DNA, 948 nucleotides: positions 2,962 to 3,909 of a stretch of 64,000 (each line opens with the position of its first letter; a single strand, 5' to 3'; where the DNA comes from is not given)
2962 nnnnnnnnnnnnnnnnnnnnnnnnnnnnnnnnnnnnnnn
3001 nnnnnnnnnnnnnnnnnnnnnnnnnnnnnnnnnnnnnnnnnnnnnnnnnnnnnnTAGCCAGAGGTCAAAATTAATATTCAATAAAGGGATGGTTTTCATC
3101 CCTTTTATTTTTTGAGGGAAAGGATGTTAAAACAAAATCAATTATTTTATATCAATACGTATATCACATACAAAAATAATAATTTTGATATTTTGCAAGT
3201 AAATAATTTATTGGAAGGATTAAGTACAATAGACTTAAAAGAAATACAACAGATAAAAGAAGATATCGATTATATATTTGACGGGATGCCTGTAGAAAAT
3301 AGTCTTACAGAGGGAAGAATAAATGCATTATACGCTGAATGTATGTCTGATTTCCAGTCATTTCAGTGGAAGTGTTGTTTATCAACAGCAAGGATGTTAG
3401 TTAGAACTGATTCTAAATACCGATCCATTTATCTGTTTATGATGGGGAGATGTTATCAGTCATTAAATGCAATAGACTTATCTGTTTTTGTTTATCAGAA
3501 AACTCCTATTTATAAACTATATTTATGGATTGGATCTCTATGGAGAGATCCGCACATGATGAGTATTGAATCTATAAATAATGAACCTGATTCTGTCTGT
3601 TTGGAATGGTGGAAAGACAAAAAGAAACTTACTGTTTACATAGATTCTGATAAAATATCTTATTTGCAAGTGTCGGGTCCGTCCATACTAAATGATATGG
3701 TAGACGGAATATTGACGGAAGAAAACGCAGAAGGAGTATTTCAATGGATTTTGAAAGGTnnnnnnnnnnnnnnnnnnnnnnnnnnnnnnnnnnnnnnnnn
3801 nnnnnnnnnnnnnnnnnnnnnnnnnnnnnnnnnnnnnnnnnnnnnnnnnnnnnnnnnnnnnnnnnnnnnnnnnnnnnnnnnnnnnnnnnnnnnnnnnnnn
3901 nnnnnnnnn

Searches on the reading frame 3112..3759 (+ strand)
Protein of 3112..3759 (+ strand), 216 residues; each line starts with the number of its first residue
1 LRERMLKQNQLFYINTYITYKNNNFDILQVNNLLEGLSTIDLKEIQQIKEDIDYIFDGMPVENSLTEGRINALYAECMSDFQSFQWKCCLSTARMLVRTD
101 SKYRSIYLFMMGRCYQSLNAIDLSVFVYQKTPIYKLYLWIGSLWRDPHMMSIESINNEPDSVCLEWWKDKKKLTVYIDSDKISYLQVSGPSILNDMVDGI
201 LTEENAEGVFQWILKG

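Call 35: search_protein_families(library=pfam, alignment_id=A6, max_evalue=0.01)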
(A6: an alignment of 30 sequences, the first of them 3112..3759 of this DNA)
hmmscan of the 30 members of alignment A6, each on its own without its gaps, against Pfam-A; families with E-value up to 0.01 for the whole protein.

A. member 1, window:3112-3759:+ (216 aa): 0 families

B. families by the number of members that match (of 30 scanned): 17 families
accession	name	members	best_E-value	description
PF12799.13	LRR_4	3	3.5e-23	Leucine Rich repeats (2 copies)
PF13855.12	LRR_8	3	4.1e-16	Leucine rich repeat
PF14580.12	LRR_9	3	9.1e-07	Leucine-rich repeat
PF24048.1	LRR_NXF1-5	3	4.4e-06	NXF1/2/3/5 leucine-rich repeat domain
PF13516.12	LRR_6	2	0.0007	Leucine Rich repeat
PF13353.11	Fer4_12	1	6.5e-32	4Fe-4S single cluster domain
PF00265.24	TK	1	3.3e-27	Thymidine kinase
PF01230.28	HIT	1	6.3e-19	HIT domain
PF11969.13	DcpS_C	1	4.7e-12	Scavenger mRNA decapping enzyme C-term binding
PF04055.27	Radical_SAM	1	1.1e-07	Radical SAM superfamily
PF01569.27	PAP2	1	7.7e-07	PAP2 superfamily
PF00560.39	LRR_1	1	5.4e-05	Leucine Rich Repeat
PF04542.20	Sigma70_r2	1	7.5e-05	Sigma-70 region 2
PF13173.12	AAA_14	1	0.0001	AAA domain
PF24758.1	LRR_At5g56370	1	0.00053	FBD-associated F-box protein At5g56370, LRR repeats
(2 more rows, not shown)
